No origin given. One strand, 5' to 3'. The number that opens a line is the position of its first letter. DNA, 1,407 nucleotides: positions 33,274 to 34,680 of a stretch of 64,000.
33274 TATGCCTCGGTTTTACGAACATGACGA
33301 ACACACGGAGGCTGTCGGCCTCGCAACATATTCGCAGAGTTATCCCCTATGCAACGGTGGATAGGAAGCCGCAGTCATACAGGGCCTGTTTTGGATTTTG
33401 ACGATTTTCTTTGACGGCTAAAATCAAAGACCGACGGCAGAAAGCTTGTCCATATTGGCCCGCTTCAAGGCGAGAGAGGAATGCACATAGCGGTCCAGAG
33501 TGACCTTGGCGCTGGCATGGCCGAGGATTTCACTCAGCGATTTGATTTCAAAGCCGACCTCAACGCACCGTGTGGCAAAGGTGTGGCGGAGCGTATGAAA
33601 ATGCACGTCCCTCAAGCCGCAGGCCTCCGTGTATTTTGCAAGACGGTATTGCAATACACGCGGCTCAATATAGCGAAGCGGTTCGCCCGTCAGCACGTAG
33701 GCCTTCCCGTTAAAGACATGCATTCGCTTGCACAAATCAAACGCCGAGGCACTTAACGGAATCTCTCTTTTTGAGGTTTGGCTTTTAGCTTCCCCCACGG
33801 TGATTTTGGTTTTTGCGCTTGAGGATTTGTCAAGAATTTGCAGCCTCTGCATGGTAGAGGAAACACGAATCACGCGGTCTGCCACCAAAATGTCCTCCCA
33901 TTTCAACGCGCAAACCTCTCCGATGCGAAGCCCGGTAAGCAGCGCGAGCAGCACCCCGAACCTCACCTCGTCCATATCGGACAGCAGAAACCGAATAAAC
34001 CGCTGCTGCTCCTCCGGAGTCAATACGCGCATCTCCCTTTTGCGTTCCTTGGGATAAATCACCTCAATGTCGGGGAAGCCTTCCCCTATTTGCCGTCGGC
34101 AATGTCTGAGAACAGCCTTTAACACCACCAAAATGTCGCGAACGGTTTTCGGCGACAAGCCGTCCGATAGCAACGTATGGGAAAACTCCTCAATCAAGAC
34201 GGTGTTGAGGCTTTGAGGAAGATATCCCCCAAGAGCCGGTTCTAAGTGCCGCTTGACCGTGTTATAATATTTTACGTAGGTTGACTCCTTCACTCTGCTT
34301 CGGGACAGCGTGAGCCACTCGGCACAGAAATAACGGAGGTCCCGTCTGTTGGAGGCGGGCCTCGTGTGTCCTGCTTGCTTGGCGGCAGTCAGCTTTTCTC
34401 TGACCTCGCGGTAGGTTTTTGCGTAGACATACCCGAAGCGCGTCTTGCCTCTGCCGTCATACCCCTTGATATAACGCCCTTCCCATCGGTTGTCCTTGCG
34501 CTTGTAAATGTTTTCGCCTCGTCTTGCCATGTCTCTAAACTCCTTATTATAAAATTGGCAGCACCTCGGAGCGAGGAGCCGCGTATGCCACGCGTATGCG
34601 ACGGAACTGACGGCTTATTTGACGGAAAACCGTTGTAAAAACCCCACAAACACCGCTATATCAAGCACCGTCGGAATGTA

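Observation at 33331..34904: Recombinase-carrying invertible promoter upstream of the fibre locus, apparently in the OFF orientation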

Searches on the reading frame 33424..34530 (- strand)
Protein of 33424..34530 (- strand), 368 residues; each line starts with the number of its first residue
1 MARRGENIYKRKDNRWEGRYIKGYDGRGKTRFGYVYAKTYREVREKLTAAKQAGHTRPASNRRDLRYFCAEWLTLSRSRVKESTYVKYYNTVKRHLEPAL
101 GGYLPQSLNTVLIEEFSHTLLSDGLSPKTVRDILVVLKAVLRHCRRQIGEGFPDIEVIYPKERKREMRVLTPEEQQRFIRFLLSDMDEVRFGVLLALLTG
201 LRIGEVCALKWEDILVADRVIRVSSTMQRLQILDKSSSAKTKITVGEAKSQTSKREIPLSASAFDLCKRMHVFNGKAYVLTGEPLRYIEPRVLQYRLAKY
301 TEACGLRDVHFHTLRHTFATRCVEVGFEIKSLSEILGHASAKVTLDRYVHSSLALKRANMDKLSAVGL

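Call 5: search_protein_families(library=pfam, proteins=[window:33424-34530:-])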
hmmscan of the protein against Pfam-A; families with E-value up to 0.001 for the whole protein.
window:33424-34530:- (368 aa): 2 families
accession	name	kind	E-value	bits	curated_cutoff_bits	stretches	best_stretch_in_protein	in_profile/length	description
PF00589.27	Phage_integrase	-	2.6e-24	86.3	27.1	1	169-352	2-169/172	Phage integrase family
PF14659.12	Phage_int_SAM_3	-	2.9e-07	31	22.6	1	66-116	3-53/58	Phage integrase, N-terminal SAM-like domain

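Call 7: search_protein_families(library=ncbifam, proteins=[window:33424-34530:-], max_evalue=0.01)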
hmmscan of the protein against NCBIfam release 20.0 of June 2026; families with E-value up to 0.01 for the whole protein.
window:33424-34530:- (368 aa): 10 families
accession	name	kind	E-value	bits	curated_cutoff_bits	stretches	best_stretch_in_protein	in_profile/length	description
NF040815.2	recomb_XerA_Arch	equivalog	2.3e-26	93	220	1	80-352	12-255/263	site-specific tyrosine recombinase/integron integrase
TIGR02224.1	recomb_XerC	equivalog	2e-20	73.4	335.15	1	81-353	14-279/295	tyrosine recombinase XerC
TIGR02225.1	recomb_XerD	equivalog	3.1e-18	66.1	329.6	1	80-344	13-268/290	site-specific tyrosine recombinase XerD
NF001399.0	PRK00283.1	subfamily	6.7e-14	51.8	279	1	105-343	48-276/300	tyrosine recombinase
TIGR02249.1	integrase_gron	subfamily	8.2e-13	48.4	265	2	287-350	236-299/315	integron integrase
NF003462.0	PRK05084.1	equivalog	8e-12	44.6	267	1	195-364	203-357/360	tyrosine recombinase XerS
NF011946.0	PRK15417.1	equivalog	3.2e-07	29.9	435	1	307-361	272-328/337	integron integrase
NF002685.0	PRK02436.1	equivalog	6.5e-06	26.1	178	0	295-349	191-244/245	site-specific tyrosine recombinase XerD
NF002331.0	PRK01287.1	subfamily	0.00012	21.1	371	1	311-344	273-306/365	site-specific tyrosine recombinase XerC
NF007370.0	PRK09870.1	subfamily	0.0021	17.7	221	0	193-344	38-173/200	tyrosine-type DNA invertase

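Call 8: find_encoding_contigs(protein=window:33424-34530:-, flank=6000, max_places=10)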
Protein window:33424-34530:- (368 aa): no gene with exactly this product is on record in the collection.

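Call 9: find_homologous_proteins(query=window:33424-34530:-, max_evalue=1e-20)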
Query window:33424-34530:- (368 aa): 7992 proteins with E <= 1e-20 among 8000 candidates; the best 120 are listed.
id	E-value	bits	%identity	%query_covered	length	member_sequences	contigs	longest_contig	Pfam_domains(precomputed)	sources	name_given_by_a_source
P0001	2.6e-225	765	92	100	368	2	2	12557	PF14659.13,PF00589.28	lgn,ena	-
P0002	5.8e-203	692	83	100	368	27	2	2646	PF14659.13,PF00589.28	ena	-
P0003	1.7e-198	677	81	100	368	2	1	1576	PF14659.13,PF00589.28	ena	-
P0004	6.3e-196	668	79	100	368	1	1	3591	PF14659.13,PF00589.28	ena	-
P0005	1.2e-193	661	79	100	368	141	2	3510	PF14659.13,PF00589.28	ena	-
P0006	3.0e-189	646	76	100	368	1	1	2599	PF14659.13,PF00589.28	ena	-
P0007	2.3e-188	644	78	100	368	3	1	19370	PF14659.13,PF00589.28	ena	-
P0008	5.1e-188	642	78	100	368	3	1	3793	PF14659.13,PF00589.28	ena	-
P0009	3.0e-187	640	78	100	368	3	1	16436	PF14659.13,PF00589.28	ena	-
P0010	8.2e-187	638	75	100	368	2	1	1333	PF14659.13,PF00589.28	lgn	-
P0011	1.2e-186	638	76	100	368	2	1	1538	PF14659.13,PF00589.28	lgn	-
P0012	2.0e-186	637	76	100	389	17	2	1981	PF14659.13,PF00589.28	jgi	-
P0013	2.7e-185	633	76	100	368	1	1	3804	PF14659.13,PF00589.28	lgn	-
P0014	5.0e-183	626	74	100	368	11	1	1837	PF14659.13,PF00589.28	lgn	-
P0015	4.6e-182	623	74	100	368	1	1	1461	PF14659.13,PF00589.28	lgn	-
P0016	1.0e-181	622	75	100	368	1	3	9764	PF14659.13,PF00589.28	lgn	-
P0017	8.1e-180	615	73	100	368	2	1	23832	PF14659.13,PF00589.28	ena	-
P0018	1.2e-178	612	74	100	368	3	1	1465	PF14659.13,PF00589.28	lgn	-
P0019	1.6e-178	611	74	100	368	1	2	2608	PF14659.13,PF00589.28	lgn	-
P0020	1.6e-177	608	72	100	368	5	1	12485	PF14659.13,PF00589.28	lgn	-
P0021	1.2e-176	605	73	100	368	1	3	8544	PF14659.13,PF00589.28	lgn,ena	-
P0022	4.8e-176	603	73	100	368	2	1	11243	PF14659.13,PF00589.28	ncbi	-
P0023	5.7e-175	599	71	100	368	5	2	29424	PF14659.13,PF00589.28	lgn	-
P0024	8.1e-174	596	72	100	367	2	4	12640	PF14659.13,PF00589.28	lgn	-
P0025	2.2e-173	594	73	100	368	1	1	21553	PF14659.13,PF00589.28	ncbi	-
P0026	1.4e-171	588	73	100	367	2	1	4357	PF14659.13,PF00589.28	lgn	-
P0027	1.7e-171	588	70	100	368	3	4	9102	PF14659.13,PF00589.28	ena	-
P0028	5.4e-171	586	72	100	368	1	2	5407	PF14659.13,PF00589.28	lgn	-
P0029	6.4e-171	586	72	100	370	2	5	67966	PF14659.13,PF00589.28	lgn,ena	-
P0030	3.6e-170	584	70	100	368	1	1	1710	PF14659.13,PF00589.28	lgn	-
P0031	4.7e-170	583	70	100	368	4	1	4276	PF14659.13,PF00589.28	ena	-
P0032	3.6e-169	580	69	100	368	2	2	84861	PF14659.13,PF00589.28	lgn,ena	-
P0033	1.5e-168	578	69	100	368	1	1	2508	PF14659.13,PF00589.28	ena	-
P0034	2.7e-168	578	71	100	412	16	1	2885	PF14659.13,PF00589.28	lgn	-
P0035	1.0e-167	576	70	100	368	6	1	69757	PF14659.13,PF00589.28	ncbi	-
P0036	3.1e-167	574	69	100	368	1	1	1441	PF14659.13,PF00589.28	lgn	-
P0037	3.1e-167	574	69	100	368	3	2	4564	PF14659.13,PF00589.28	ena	-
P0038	8.9e-167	573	69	100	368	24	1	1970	PF14659.13,PF00589.28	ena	-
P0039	3.6e-166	571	70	100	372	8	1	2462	PF14659.13,PF00589.28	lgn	-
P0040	2.1e-164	565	68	100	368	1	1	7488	PF14659.13,PF00589.28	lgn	-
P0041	1.2e-163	562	67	100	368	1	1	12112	PF14659.13,PF00589.28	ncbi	-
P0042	6.3e-163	560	68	100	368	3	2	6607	PF14659.13,PF00589.28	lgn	-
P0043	2.3e-162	558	66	100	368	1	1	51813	PF14659.13,PF00589.28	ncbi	-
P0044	5.2e-162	557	67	100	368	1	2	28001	PF14659.13,PF00589.28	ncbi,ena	-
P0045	1.9e-161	555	66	100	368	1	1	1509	PF14659.13,PF00589.28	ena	-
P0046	4.0e-161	554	67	100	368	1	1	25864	PF14659.13,PF00589.28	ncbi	-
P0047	7.3e-161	553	67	100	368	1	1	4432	PF14659.13,PF00589.28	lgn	-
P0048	2.3e-160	551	66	100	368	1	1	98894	PF14659.13,PF00589.28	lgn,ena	-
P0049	8.3e-160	550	67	100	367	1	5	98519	PF14659.13,PF00589.28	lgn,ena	-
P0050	1.5e-159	549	65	100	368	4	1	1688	PF14659.13,PF00589.28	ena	-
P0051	6.8e-159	547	67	100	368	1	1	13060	PF14659.13,PF00589.28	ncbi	-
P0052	1.1e-158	546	67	100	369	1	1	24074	PF14659.13,PF00589.28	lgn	-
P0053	1.4e-158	546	64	100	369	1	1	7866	PF14659.13,PF00589.28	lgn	-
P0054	2.9e-158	545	66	100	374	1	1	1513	PF14659.13,PF00589.28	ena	-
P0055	3.1e-158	544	64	100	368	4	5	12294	PF14659.13,PF00589.28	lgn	-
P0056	4.2e-157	541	65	100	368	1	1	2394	PF14659.13,PF00589.28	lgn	-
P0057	5.9e-157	540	64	100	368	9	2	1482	PF14659.13,PF00589.28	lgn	-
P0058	5.4e-156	537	65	100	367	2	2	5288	PF14659.13,PF00589.28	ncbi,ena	-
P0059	9.2e-156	536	64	100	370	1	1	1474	PF14659.13,PF00589.28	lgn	-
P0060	1.1e-155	536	66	100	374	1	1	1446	PF14659.13,PF00589.28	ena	-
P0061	3.2e-154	531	65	100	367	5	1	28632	PF14659.13,PF00589.28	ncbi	-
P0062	5.8e-154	530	66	99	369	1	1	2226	PF14659.13,PF00589.28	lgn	-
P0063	8.7e-154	530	63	100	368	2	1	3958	PF14659.13,PF00589.28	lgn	-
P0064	4.3e-152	524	64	100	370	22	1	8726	PF14659.13,PF00589.28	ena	-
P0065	5.8e-152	524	65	100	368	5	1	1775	PF14659.13,PF00589.28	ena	-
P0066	9.0e-152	523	63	100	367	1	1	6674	PF14659.13,PF00589.28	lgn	-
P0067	3.5e-151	521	64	96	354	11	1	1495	PF14659.13,PF00589.28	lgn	-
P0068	5.2e-151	521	61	100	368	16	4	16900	PF14659.13,PF00589.28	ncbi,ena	-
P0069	2.7e-150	518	64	100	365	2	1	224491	PF14659.13,PF00589.28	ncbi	-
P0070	3.6e-150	518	63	100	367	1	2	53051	PF00589.28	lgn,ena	-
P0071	7.9e-148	510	61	100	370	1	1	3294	PF14659.13,PF00589.28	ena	-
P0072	1.9e-146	506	63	99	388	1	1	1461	PF14659.13,PF00589.28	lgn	-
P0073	2.3e-146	505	62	100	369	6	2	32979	PF14659.13,PF00589.28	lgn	-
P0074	6.6e-146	504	62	100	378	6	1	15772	PF14659.13,PF00589.28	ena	-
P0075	9.5e-146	503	61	100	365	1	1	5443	PF14659.13,PF00589.28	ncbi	-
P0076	1.0e-145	503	61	99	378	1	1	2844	PF14659.13,PF00589.28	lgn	-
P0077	3.6e-145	501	61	99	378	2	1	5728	PF14659.13,PF00589.28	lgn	-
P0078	4.1e-145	501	62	99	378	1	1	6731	PF14659.13,PF00589.28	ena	-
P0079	1.0e-144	500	61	99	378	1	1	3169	PF14659.13,PF00589.28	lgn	-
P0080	1.2e-144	500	60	99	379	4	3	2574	PF14659.13,PF00589.28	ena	-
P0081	1.4e-144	500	61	100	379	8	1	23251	PF14659.13,PF00589.28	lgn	-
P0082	1.5e-144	499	60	100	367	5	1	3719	PF14659.13,PF00589.28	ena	-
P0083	2.1e-144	499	62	100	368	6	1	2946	PF14659.13,PF00589.28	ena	-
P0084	3.2e-144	498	61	99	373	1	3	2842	PF14659.13,PF00589.28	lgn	-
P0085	4.4e-144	498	60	99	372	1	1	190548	PF14659.13,PF00589.28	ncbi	-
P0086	4.8e-144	498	61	99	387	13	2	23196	PF14659.13,PF00589.28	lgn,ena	-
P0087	5.3e-144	498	60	99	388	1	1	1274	PF13495.13,PF14659.13,PF00589.28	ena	-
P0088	5.7e-144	498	62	100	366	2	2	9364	PF14659.13,PF00589.28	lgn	-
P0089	1.7e-143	496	60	100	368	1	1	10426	PF14659.13,PF00589.28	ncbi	-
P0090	2.5e-143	495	60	99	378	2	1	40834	PF14659.13,PF00589.28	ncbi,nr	ncbi:MAG: tyrosine-type recombinase/integrase [Lachnospiraceae bacterium]|nr:tyrosine-type recombina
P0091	1.0e-142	493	61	100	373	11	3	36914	PF14659.13,PF00589.28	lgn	-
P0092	3.0e-142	492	59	99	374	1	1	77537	PF14659.13,PF00589.28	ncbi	-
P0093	3.2e-142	492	60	100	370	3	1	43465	PF14659.13,PF00589.28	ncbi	-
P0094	5.7e-142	491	61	100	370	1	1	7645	PF14659.13,PF00589.28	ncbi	-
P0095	5.9e-142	491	60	100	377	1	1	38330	PF14659.13,PF00589.28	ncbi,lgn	-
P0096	6.4e-142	491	60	99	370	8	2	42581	PF14659.13,PF00589.28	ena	-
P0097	1.1e-141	490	59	100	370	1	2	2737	PF14659.13,PF00589.28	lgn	-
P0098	1.2e-141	490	59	100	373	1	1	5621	PF14659.13,PF00589.28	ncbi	-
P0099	1.3e-141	490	60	100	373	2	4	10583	PF14659.13,PF00589.28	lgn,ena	-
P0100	1.6e-141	489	61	100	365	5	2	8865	PF14659.13,PF00589.28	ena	-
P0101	3.3e-141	488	59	99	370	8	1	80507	PF14659.13,PF00589.28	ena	-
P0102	3.8e-141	488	59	100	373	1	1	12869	PF14659.13,PF00589.28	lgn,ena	-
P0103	3.9e-141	488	59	100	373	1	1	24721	PF14659.13,PF00589.28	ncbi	-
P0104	6.4e-141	488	62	99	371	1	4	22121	PF14659.13,PF00589.28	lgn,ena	-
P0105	1.6e-140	486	60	100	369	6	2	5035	PF14659.13,PF00589.28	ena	-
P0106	1.9e-140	486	60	100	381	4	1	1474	PF14659.13,PF00589.28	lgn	-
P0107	2.3e-140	486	61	100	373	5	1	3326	PF14659.13,PF00589.28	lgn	-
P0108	2.9e-140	485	61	100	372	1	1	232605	PF14659.13,PF00589.28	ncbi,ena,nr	ncbi:MAG: site-specific integrase [Christensenellaceae bacterium]|nr:site-specific integrase [Christ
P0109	6.9e-140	484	59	100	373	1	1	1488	PF14659.13,PF00589.28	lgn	-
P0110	7.4e-140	484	58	100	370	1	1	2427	PF14659.13,PF00589.28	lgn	-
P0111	9.4e-140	484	59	100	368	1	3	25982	PF14659.13,PF00589.28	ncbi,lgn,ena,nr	ncbi:MAG: site-specific integrase [Clostridia bacterium]|nr:site-specific integrase [Clostridia bact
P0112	9.7e-140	484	60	100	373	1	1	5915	PF14659.13,PF00589.28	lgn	-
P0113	1.1e-139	483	57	100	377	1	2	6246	PF14659.13,PF00589.28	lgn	-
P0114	1.2e-139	483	58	100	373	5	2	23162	PF14659.13,PF00589.28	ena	-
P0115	1.4e-139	483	60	100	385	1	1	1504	PF14659.13,PF00589.28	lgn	-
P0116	1.7e-139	483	60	100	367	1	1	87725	PF14659.13,PF00589.28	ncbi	-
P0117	1.8e-139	483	58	100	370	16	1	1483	PF14659.13,PF00589.28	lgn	-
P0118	3.7e-139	482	59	100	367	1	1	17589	PF14659.13,PF00589.28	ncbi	-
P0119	4.5e-139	481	59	100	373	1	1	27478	PF14659.13,PF00589.28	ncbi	-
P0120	4.5e-139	481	59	100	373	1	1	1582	PF14659.13,PF00589.28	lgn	-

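Call 11: find_encoding_contigs(protein=P0001, flank=8000, max_places=6)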
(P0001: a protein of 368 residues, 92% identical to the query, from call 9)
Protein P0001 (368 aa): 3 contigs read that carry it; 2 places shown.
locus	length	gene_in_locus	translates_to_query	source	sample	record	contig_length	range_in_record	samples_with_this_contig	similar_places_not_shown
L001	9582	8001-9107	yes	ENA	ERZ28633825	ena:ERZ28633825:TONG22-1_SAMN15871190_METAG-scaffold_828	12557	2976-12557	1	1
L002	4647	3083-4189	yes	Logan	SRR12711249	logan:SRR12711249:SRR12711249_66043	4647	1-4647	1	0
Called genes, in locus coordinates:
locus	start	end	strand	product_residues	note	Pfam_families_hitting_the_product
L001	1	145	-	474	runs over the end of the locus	PF24547:DUF7601 (weak), PF12892:FctA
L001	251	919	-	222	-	-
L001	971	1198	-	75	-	-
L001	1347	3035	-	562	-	-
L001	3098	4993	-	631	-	-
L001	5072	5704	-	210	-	-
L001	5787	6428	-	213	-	-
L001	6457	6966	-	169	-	-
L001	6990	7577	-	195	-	PF00440:TetR_N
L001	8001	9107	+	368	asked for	PF14659:Phage_int_SAM_3 (weak), PF00589:Phage_integrase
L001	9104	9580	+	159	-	?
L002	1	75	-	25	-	?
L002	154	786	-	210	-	-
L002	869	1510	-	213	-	-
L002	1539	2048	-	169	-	-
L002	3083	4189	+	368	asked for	PF14659:Phage_int_SAM_3 (weak), PF00589:Phage_integrase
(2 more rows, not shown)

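Call 18: find_related_loci(query=A1, collection=genome_contigs, flank=5000)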
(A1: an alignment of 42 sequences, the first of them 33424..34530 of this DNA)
Query A1 (368 aa) in genome_contigs; peptide patterns used: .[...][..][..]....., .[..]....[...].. (x = any residue, [..] = any of these).
600 stretches matched a pattern (row limit reached: there are more); 579 encode a relative of the query (tblastn E <= 1e-3); the best 80 are kept; 80 distinct loci.
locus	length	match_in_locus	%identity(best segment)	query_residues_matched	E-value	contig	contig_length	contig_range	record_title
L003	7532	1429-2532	71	1-368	0e+0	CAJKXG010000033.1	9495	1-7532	MAG TPA_asm: uncultured Ruminococcaceae bacterium isolate SRR413686-bin.13 genome assembly, contig: NODE_3156_length_949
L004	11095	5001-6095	64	1-368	2e-159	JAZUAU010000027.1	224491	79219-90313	MAG: Acutalibacteraceae bacterium isolate T1900045319_YK20190008.MAGScoT_cleanbin_000008 SGB_6336_k141_1914193, whole ge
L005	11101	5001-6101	59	1-366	7e-152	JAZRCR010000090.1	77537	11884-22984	MAG: Acetatifactor sp. isolate T1900045512_YK20190206.MAGScoT_cleanbin_000026 SGB_7572_k141_154119, whole genome shotgun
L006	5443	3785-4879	61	1-368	3e-153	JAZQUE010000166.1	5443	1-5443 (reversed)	MAG: Eubacteriales bacterium isolate T1900045181_TC20190177.MAGScoT_cleanbin_000067 SGB_5244_k141_2196800, whole genome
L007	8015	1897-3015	57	1-368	7e-146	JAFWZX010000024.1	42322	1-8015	MAG: Clostridia bacterium isolate RGIG6223 Sheep_Rectum-2__c605558, whole genome shotgun sequence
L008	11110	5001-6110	59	1-368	6e-145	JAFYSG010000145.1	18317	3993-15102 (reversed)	MAG: Lachnospiraceae bacterium isolate RGIG7375 Water_buffalos_Cecum-5__c1002902, whole genome shotgun sequence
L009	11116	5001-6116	57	1-367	4e-145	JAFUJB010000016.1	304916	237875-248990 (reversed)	MAG: Clostridia bacterium isolate RGIG4540 Roe_deer_Rectum-1__c2724, whole genome shotgun sequence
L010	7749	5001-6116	58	1-367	5e-145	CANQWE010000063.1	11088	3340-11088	MAG: uncultured Clostridia bacterium isolate Lapin-012__bin86 genome assembly, contig: Lapin-012__NODE_6607_length_11088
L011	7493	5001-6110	60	1-368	3e-146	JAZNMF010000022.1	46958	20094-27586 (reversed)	MAG: Acetatifactor sp. isolate T1900044664_TS20190130.MAGScoT_cleanbin_000012 SGB_1541_k141_684448, whole genome shotgun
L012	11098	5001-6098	61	1-364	8e-152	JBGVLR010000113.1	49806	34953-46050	MAG: Acetatifactor sp. isolate fecal_MAG_277 fecal_MAG_277_contig_0113, whole genome shotgun sequence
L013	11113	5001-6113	57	1-368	1e-141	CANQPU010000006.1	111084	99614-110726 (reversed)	MAG: uncultured Oscillospiraceae bacterium isolate Lapin-011__bin2 genome assembly, contig: Lapin-011__NODE_95_length_11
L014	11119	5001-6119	56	1-368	1e-140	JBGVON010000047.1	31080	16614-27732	MAG: Faecousia sp. isolate fecal_MAG_21 fecal_MAG_21_contig_0047, whole genome shotgun sequence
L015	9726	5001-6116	59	1-367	3e-140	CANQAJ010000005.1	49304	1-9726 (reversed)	MAG: uncultured Clostridia bacterium isolate Lapin-002__bin18 genome assembly, contig: Lapin-002__NODE_888_length_49304_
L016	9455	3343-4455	56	1-368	5e-139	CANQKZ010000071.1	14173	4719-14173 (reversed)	MAG: uncultured Oscillospiraceae bacterium isolate Lapin-021__bin7 genome assembly, contig: Lapin-021__NODE_4856_length_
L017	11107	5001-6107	56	4-368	1e-138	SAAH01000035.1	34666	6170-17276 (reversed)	MAG: Clostridia bacterium isolate INTA.CYC.029 contig-100_893, whole genome shotgun sequence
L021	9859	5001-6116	57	1-367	1e-136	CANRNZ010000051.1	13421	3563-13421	MAG: uncultured Clostridia bacterium isolate Lapin-021__bin5 genome assembly, contig: Lapin-021__NODE_5252_length_13421_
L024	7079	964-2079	55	1-368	2e-134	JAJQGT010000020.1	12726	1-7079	MAG: Oscillospiraceae bacterium isolate U.3_2 NODE_537_length_12726_cov_26.911767, whole genome shotgun sequence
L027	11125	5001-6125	55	4-367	9e-133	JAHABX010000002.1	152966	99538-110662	MAG: Clostridiales bacterium isolate L3_060_000G1_dasL3_060_000G1_maxbin2.maxbin.127sta_sub L3_060_000G1_scaffold_116, w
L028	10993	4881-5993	55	1-368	5e-132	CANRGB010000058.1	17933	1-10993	MAG: uncultured Lachnospiraceae bacterium isolate Lapin-023__bin36 genome assembly, contig: Lapin-023__NODE_4111_length_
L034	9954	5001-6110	53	3-368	4e-130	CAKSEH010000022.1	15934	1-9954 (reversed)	MAG: uncultured Eubacteriales bacterium isolate REFINED_METABAT215_TOP10_CONTIGS_1500_ASSEMBLY_K77_MERGED__Hadza_MoBio_h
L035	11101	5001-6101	55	1-363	1e-129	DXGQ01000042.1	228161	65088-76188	MAG TPA_asm: Candidatus Anaerobutyricum avicola isolate ChiSxjej6B18-9268 ChiSxjej6B18M5__C165607_L228161_SAMN08009924,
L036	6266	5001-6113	53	1-368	7e-129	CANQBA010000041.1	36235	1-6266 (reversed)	MAG: uncultured Oscillospiraceae bacterium isolate Lapin-005__bin33 genome assembly, contig: Lapin-005__NODE_1503_length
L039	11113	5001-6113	52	1-368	1e-126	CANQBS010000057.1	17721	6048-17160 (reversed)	MAG: uncultured Acetatifactor sp. isolate Lapin-001__bin5 genome assembly, contig: Lapin-001__NODE_3305_length_17721_cov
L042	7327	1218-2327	53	3-368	3e-125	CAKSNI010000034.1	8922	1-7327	MAG: uncultured Eubacteriales bacterium isolate REFINED_METABAT215_TOP10_CONTIGS_1500_ASSEMBLY_K77_MERGED__Hadza_MoBio_h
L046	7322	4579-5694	51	1-367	1e-121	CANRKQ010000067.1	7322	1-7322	MAG: uncultured Clostridia bacterium isolate Lapin-020__bin57 genome assembly, contig: Lapin-020__NODE_15399_length_7322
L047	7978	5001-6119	51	1-366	1e-120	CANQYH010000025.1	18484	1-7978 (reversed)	MAG: uncultured Lachnospiraceae bacterium isolate Lapin-015__bin69 genome assembly, contig: Lapin-015__NODE_2796_length_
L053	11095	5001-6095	51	4-366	1e-117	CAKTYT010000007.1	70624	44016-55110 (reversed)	MAG: uncultured Clostridia bacterium isolate REFINED_METABAT215_TOP10_CONTIGS_1500_ASSEMBLY_K77_MERGED__Hadza_MoBio_hadz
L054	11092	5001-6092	51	1-364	7e-116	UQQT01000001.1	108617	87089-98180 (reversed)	uncultured Ruminococcaceae bacterium isolate UMGS555 genome assembly, contig: NODE_25_length_108617_cov_6.216356, whole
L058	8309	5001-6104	49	1-367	1e-109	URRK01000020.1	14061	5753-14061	uncultured Ruminococcaceae bacterium isolate UMGS1279 genome assembly, contig: NODE_2170_length_14061_cov_2.797373, whol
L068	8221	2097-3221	46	1-364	4e-103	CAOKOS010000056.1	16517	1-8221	MAG TPA_asm: uncultured Lachnotalea sp. isolate SRR15730533_bin.91_metawrap_v1.3_MAG genome assembly, contig: NODE.8193_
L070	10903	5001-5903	55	64-368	6e-103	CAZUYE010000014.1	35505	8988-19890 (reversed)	MAG TPA_asm: uncultured Oscillospiraceae bacterium isolate SRP350583_co2_418 genome assembly, contig: NODE_1513_length_3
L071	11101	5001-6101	45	4-366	4e-102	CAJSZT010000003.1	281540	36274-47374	Lachnospiraceae bacterium isolate 4.CH94.Fmh genome assembly, contig: MGBC000001.3, whole genome shotgun sequence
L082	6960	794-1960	43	1-366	3e-93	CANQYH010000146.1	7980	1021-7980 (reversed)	MAG: uncultured Lachnospiraceae bacterium isolate Lapin-015__bin69 genome assembly, contig: Lapin-015__NODE_9635_length_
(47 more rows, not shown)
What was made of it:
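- Family-wide architecture in 80 further loci (41-71% identity; call 18). Hundreds of copies exist across Clostridia, and one MAG holds two diverged copies, L047 and L082 (call 18).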
